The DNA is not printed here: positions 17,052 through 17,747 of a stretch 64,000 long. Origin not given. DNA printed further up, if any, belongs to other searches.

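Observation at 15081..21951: Complete N-type (Na+-translocating) ATPase operon atpD-C-Q-R-B-E-F-A-G with intact Na+-binding c-ring signature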

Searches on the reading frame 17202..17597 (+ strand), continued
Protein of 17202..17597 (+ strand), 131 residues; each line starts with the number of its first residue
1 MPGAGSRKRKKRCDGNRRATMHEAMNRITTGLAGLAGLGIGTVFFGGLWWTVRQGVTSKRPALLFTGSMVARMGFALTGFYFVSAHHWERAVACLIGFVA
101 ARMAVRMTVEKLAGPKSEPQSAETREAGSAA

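Call 77: find_homologous_proteins(query=window:17262-17597:+, max_evalue=0.00001)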
Query window:17262-17597:+ (111 aa): 134 proteins with E <= 0.00001 among 177 candidates; the best 120 are listed.
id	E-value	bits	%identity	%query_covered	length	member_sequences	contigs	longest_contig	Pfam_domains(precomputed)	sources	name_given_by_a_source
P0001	5.4e-66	237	100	100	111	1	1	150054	PF12966.14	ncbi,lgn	-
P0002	4.0e-45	170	72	100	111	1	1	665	PF12966.14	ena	-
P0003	2.6e-41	158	70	100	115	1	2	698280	PF12966.14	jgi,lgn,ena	-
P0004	5.1e-39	151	72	80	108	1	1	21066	PF12966.14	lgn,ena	-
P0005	6.4e-39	150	62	100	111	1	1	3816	PF12966.14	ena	-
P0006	2.8e-28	116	56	95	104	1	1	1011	PF12966.14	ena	-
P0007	3.1e-28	116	61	89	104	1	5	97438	PF12966.14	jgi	-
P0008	5.2e-28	115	55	100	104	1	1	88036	PF12966.14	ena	-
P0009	8.1e-28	115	59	79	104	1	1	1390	PF12966.14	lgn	-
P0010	1.4e-27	114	58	89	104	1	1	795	PF12966.14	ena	-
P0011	2.2e-27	113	55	95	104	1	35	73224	PF12966.14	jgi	jgi:F1F0 ATPase subunit 2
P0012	5.1e-27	112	54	95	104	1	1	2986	PF12966.14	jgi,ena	-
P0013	5.4e-27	112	59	92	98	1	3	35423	PF12966.14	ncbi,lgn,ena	-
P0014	5.5e-27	112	54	95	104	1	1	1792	PF12966.14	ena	-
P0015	5.9e-27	112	52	99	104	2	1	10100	PF12966.14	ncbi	ncbi:MAG: ATP synthase subunit I [Betaproteobacteria bacterium]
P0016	7.0e-27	112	64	65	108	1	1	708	PF12966.14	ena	-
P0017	8.7e-27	111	53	95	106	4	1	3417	PF12966.14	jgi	jgi:F1F0 ATPase subunit 2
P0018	9.4e-27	111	54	95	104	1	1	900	PF12966.14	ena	-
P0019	1.2e-26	111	55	82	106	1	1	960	PF12966.14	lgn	-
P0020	1.2e-26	111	52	95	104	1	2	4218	PF12966.14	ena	-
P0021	1.3e-26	111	59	83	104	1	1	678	PF12966.14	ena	-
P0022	1.9e-26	110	55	92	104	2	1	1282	PF12966.14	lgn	-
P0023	2.0e-26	110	57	89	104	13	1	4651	PF12966.14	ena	-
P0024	2.1e-26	110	55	86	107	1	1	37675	PF12966.14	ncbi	ncbi:MAG: ATP synthase subunit I [Fibrobacteria bacterium]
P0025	2.3e-26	110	51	95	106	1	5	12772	PF12966.14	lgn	-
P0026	2.3e-26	110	57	88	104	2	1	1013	PF12966.14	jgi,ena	-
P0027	2.6e-26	110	54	95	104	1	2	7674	PF12966.14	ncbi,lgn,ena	-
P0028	3.6e-26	109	57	79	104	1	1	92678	PF12966.14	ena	-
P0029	3.6e-26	109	55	92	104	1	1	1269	PF12966.14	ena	-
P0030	3.8e-26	109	52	95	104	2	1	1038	PF12966.14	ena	-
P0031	4.7e-26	109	61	75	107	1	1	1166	PF12966.14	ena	-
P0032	5.0e-26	109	54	96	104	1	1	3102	PF12966.14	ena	-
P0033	5.4e-26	109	52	80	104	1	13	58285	PF12966.14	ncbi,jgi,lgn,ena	-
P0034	5.7e-26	109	53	93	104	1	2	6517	PF12966.14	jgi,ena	-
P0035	6.4e-26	109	64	62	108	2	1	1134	PF12966.14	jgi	jgi:F1F0 ATPase subunit 2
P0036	7.9e-26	108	52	86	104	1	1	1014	PF12966.14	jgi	-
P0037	1.1e-25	108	54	95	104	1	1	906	PF12966.14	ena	-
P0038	1.5e-25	107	52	96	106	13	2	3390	PF12966.14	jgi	jgi:F1F0 ATPase subunit 2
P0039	2.0e-25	107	51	95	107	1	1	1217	PF12966.14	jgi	-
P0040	2.3e-25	107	54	80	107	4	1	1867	PF12966.14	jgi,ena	-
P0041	3.7e-25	106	52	77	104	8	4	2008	PF12966.14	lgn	-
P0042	3.9e-25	106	48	76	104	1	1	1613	PF12966.14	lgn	-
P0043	4.2e-25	106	56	79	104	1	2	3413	PF12966.14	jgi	-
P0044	4.6e-25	106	55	93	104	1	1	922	PF12966.14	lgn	-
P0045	4.6e-25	106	52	95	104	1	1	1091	PF12966.14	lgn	-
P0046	5.3e-25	106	56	89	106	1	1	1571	PF12966.14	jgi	jgi:F1F0 ATPase subunit 2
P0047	6.8e-25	105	51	79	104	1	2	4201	PF12966.14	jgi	jgi:F1F0 ATPase subunit 2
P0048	9.0e-25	105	60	69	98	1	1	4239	PF12966.14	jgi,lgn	jgi:F1F0 ATPase subunit 2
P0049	1.1e-24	105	57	68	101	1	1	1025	PF12966.14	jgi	-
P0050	1.4e-24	104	50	96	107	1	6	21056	PF12966.14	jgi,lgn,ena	-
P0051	2.0e-24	104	58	88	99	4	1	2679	PF12966.14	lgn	-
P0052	2.1e-24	104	55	77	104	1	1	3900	PF12966.14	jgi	-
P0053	2.4e-24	104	54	85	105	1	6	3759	PF12966.14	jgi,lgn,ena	jgi:F1F0 ATPase subunit 2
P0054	2.5e-24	103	62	63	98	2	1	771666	PF12966.14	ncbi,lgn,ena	-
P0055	3.9e-24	103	52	83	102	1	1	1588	PF12966.14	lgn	-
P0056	4.0e-24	103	50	95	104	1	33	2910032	PF12966.14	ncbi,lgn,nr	ncbi:MAG: ATP synthase subunit I [Proteobacteria bacterium]|nr:MAG: ATP synthase subunit I [Pseudomo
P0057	4.5e-24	103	50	86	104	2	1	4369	PF12966.14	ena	-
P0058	6.0e-24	102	53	77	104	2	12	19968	PF12966.14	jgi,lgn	-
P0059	7.0e-24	102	55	83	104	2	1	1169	PF12966.14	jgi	jgi:F1F0 ATPase subunit 2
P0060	7.2e-24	102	51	100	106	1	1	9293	PF12966.14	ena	-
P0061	7.4e-24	102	50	93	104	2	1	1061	PF12966.14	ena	-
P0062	8.1e-24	102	55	90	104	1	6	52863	PF12966.14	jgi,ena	-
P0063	9.5e-24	102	52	94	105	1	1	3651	PF12966.14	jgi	jgi:F1F0 ATPase subunit 2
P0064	9.8e-24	102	56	82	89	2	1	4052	PF12966.14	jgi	jgi:F1F0 ATPase subunit 2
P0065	1.2e-23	101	62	70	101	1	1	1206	PF12966.14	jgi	-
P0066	1.4e-23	101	51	94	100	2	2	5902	PF12966.14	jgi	jgi:F1F0 ATPase subunit 2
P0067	2.3e-23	100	58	77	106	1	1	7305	PF12966.14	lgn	-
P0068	2.7e-23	100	55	77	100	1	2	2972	PF12966.14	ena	-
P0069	2.8e-23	100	59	58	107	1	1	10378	PF12966.14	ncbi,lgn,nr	ncbi:MAG: ATP synthase subunit I [Planctomycetes bacterium]|nr:ATP synthase subunit I [Planctomyceto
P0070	3.2e-23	100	60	75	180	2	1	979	PF12966.14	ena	-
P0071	3.7e-23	100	48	93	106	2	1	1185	PF12966.14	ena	-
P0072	3.8e-23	100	53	53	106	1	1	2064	PF12966.14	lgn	-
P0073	4.1e-23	100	53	86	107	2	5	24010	PF12966.14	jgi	jgi:F1F0 ATPase subunit 2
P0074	4.9e-23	99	52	90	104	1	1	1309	PF12966.14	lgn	-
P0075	1.1e-22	98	53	85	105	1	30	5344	PF12966.14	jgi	jgi:F1F0 ATPase subunit 2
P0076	1.3e-22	98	52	86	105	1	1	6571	PF12966.14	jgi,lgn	jgi:F1F0 ATPase subunit 2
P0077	1.4e-22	98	53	77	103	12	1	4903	PF12966.14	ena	-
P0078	1.5e-22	98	56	79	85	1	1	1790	PF12966.14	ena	-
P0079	1.6e-22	98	46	74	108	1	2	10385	PF12966.14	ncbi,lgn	-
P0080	2.1e-22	97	50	100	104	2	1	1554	PF12966.14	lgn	-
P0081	2.4e-22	97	45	74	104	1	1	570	PF12966.14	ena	-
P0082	3.8e-22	96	55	67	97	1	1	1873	PF12966.14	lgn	-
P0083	5.1e-22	96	48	95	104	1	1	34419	PF12966.14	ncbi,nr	ncbi:MAG: ATP synthase subunit I [Planctomycetes bacterium]|nr:ATP synthase subunit I [Planctomyceto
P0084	5.6e-22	96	51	82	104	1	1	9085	PF12966.14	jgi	jgi:F1F0 ATPase subunit 2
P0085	6.1e-22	96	52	73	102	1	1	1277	PF12966.14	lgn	-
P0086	9.9e-22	95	53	69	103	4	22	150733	PF12966.14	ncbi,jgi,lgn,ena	jgi:F1F0 ATPase subunit 2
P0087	1.2e-21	95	49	89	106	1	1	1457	PF12966.14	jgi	-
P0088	1.5e-21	95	58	73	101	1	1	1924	PF12966.14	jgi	jgi:F1F0 ATPase subunit 2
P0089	1.6e-21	94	46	99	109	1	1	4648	PF12966.14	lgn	-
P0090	2.1e-21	94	50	86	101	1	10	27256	PF12966.14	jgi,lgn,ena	jgi:F1F0 ATPase subunit 2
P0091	2.8e-21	94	46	90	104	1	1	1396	PF12966.14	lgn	-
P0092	3.0e-21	94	56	73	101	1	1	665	PF12966.14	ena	-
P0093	3.7e-21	93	52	83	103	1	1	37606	PF12966.14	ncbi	-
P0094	3.8e-21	93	52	78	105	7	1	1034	PF12966.14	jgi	-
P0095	5.0e-21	93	49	85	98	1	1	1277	PF12966.14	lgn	-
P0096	5.5e-21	93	55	77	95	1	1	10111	PF12966.14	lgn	-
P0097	6.5e-21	92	55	83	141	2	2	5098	PF12966.14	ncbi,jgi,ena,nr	ncbi:MAG: ATP synthase subunit I [Verrucomicrobia bacterium]|nr:ATP synthase subunit I [Verrucomicro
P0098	1.2e-20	92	53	72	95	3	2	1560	PF12966.14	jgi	-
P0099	2.6e-20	91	49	87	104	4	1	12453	PF12966.14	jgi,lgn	jgi:F1F0 ATPase subunit 2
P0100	2.9e-20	90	54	73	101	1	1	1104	PF12966.14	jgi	jgi:F1F0 ATPase subunit 2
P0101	3.4e-20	90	45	92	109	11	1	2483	PF12966.14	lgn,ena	-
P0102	4.4e-20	90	53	68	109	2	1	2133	PF12966.14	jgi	jgi:F1F0 ATPase subunit 2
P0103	5.7e-20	89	56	73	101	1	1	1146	PF12966.14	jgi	jgi:F1F0 ATPase subunit 2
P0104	7.4e-20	89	52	69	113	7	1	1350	PF12966.14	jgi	jgi:F1F0 ATPase subunit 2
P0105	2.5e-19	87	48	93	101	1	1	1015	PF12966.14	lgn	-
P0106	5.6e-19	86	53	77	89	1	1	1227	PF12966.14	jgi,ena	jgi:F1F0 ATPase subunit 2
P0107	5.7e-19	86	53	76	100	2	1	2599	PF12966.14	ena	-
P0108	9.1e-19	86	59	61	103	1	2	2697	PF12966.14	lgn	-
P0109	1.3e-18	85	58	70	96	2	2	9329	PF12966.14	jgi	jgi:F1F0 ATPase subunit 2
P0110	1.5e-18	85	55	73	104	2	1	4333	PF12966.14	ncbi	-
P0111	1.8e-18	85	49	78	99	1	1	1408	PF12966.14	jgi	jgi:F1F0 ATPase subunit 2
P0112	2.1e-18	84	48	86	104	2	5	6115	PF12966.14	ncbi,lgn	-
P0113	7.5e-18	83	58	69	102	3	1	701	PF12966.14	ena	-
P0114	1.2e-17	82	54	72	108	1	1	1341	PF12966.14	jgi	jgi:F1F0 ATPase subunit 2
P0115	1.6e-17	82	56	72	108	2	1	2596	PF12966.14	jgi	jgi:F1F0 ATPase subunit 2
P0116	1.7e-17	81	56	69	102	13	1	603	PF12966.14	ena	-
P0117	2.8e-17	81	54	69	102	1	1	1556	PF12966.14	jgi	jgi:F1F0 ATPase subunit 2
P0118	2.9e-17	81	51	81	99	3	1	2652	PF12966.14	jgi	-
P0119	3.2e-17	81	48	81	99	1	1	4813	PF12966.14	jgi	jgi:F1F0 ATPase subunit 2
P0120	6.3e-17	80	53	77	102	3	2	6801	PF12966.14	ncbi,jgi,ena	-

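Call 78: find_encoding_contigs(protein=P0001, flank=10000, max_places=3)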
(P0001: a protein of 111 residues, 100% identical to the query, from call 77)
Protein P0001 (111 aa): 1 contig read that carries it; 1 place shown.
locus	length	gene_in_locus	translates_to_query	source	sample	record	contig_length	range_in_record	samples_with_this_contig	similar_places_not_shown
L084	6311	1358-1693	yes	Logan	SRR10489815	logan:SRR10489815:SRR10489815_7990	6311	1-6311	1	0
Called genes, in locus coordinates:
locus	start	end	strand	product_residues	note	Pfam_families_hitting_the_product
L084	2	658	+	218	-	?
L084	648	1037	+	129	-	PF02823:ATP-synt_DE_N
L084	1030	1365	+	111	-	PF09527:ATPase_gene1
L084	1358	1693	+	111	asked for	PF12966:AtpR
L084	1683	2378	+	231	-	PF00119:ATP-synt_A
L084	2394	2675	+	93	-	PF00137:ATP-synt_C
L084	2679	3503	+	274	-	PF00430:ATP-synt_B, PF00213:OSCP (weak)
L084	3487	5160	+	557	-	PF02874:ATP-synt_ab_N (weak), PF00006:ATP-synt_ab, PF00306:ATP-synt_ab_C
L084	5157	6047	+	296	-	PF00231:ATP-synt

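Call 79: find_encoding_contigs(protein=P0003, flank=10000, max_places=2)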
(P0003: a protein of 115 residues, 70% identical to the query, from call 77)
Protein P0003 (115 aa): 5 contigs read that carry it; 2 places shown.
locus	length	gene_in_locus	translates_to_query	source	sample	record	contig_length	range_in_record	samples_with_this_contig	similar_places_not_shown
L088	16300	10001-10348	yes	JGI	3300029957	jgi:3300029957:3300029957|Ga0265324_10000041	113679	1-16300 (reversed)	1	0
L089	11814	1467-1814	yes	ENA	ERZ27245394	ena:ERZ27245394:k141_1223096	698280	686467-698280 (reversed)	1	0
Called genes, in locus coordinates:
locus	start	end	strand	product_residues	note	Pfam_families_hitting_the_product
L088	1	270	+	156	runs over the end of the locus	-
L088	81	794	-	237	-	-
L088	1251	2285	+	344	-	PF06433:Me-amine-dh_H (faint), PF25174:Beta-prop_THOC3 (faint), PF23414:Beta-prop_EML_2 (faint)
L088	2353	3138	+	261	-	PF01569:PAP2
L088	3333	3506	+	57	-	-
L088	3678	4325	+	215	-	PF00702:Hydrolase, PF13419:HAD_2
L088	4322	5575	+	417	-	PF00871:Acetate_kinase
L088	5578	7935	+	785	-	PF09364:XFP_N, PF03894:XFP, PF09363:XFP_C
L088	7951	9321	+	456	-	PF02874:ATP-synt_ab_N, PF00006:ATP-synt_ab, PF22919:ATP-synt_VA_C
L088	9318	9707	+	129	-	PF02823:ATP-synt_DE_N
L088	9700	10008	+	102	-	PF09527:ATPase_gene1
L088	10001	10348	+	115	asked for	PF12966:AtpR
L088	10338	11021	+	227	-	PF00119:ATP-synt_A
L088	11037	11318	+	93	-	PF00137:ATP-synt_C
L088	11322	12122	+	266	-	PF00430:ATP-synt_B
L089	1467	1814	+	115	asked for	PF12966:AtpR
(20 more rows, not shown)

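Call 80: find_encoding_contigs(protein=P0007, flank=10000, max_places=2)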
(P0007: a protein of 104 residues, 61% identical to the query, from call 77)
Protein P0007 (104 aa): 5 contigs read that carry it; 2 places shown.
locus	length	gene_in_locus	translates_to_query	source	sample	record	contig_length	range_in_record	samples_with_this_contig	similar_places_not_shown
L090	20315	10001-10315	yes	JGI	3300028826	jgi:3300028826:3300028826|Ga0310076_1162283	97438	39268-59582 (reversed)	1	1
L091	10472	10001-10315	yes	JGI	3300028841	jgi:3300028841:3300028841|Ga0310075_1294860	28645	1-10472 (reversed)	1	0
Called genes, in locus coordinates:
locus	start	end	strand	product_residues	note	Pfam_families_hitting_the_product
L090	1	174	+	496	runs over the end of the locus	PF00989:PAS, PF08448:PAS_4, PF13188:PAS_8 (weak), PF13426:PAS_9, PF08448:PAS_4, PF13426:PAS_9, PF07730:HisKA_3, PF02518:HATPase_c, +4 more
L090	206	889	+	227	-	PF00072:Response_reg, PF00196:GerE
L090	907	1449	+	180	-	PF00929:RNase_T, PF16473:Rv2179c-like (faint)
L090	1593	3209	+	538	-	PF00583:Acetyltransf_1, PF13508:Acetyltransf_7 (faint), PF00795:CN_hydrolase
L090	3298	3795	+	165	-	-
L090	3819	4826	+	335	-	PF00582:Usp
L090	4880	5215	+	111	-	PF05957:DUF883, PF19029:DUF883_C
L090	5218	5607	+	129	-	PF07332:Phage_holin_3_6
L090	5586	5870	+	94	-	-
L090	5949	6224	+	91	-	PF02922:CBM_48, PF16561:AMPK1_CBM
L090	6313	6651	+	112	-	-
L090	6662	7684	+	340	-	PF00274:Glycolytic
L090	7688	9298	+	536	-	PF02874:ATP-synt_ab_N, PF00006:ATP-synt_ab, PF22919:ATP-synt_VA_C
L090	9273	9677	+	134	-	PF02823:ATP-synt_DE_N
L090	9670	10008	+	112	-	PF18920:DUF5671 (weak), PF09527:ATPase_gene1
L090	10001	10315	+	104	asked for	PF12966:AtpR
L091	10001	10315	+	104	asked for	PF12966:AtpR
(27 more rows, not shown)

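Call 81: find_encoding_contigs(protein=P0056, flank=10000, max_places=2)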
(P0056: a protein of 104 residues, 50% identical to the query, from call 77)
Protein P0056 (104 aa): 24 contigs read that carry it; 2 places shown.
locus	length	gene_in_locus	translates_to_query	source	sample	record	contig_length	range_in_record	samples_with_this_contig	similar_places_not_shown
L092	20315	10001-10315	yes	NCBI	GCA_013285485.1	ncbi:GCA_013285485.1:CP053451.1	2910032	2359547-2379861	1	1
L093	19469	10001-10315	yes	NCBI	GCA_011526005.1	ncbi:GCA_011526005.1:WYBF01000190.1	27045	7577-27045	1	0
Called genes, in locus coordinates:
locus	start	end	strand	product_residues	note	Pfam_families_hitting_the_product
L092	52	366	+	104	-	PF13591:MerR_2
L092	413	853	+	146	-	PF21352:Zn_ribbon_Thio2, PF00085:Thioredoxin, PF13098:Thioredoxin_2, PF13905:Thioredoxin_8 (faint)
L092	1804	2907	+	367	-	PF00923:TAL_FSA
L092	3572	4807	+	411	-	PF00871:Acetate_kinase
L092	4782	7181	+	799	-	PF09364:XFP_N, PF03894:XFP, PF09363:XFP_C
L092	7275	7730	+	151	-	PF10011:DUF2254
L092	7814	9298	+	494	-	PF02874:ATP-synt_ab_N, PF00006:ATP-synt_ab, PF22919:ATP-synt_VA_C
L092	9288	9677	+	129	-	PF02823:ATP-synt_DE_N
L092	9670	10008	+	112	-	PF09527:ATPase_gene1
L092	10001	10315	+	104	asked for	PF12966:AtpR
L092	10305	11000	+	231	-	PF00119:ATP-synt_A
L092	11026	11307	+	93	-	PF00137:ATP-synt_C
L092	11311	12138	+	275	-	PF00430:ATP-synt_B, PF00213:OSCP (weak)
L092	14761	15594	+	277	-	-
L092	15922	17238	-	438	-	PF07690:MFS_1 (weak)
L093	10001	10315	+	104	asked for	PF12966:AtpR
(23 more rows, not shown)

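Call 82: find_encoding_contigs(protein=P0086, flank=10000, max_places=2)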
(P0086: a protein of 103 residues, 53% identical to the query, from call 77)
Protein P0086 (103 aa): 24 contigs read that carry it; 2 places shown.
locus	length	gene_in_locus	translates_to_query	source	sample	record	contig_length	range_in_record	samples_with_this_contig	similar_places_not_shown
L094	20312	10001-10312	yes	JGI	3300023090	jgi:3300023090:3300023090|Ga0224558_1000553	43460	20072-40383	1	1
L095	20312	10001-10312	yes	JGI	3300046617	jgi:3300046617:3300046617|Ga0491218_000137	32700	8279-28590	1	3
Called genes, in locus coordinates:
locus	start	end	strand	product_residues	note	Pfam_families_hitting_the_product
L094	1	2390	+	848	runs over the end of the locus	PF11897:DUF3417, PF00343:Phosphorylase, PF28476:GlgP_C (faint)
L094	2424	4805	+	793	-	PF09364:XFP_N, PF03894:XFP, PF09363:XFP_C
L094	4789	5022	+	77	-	-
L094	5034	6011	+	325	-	PF20511:PMI_typeI_cat, PF07883:Cupin_2 (faint)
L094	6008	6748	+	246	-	PF03332:PMM, PF08282:Hydrolase_3 (weak)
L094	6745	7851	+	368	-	PF04041:Glyco_hydro_130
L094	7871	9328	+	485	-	PF02874:ATP-synt_ab_N, PF00006:ATP-synt_ab, PF22919:ATP-synt_VA_C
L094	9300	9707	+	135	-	PF02823:ATP-synt_DE_N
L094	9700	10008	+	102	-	PF09527:ATPase_gene1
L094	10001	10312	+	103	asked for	PF12966:AtpR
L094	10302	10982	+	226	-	PF00119:ATP-synt_A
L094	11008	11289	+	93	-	PF00137:ATP-synt_C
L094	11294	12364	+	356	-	PF00430:ATP-synt_B, PF00213:OSCP (faint)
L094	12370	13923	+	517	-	PF02874:ATP-synt_ab_N, PF00006:ATP-synt_ab, PF00306:ATP-synt_ab_C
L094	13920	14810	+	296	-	PF00231:ATP-synt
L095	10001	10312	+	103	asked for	PF12966:AtpR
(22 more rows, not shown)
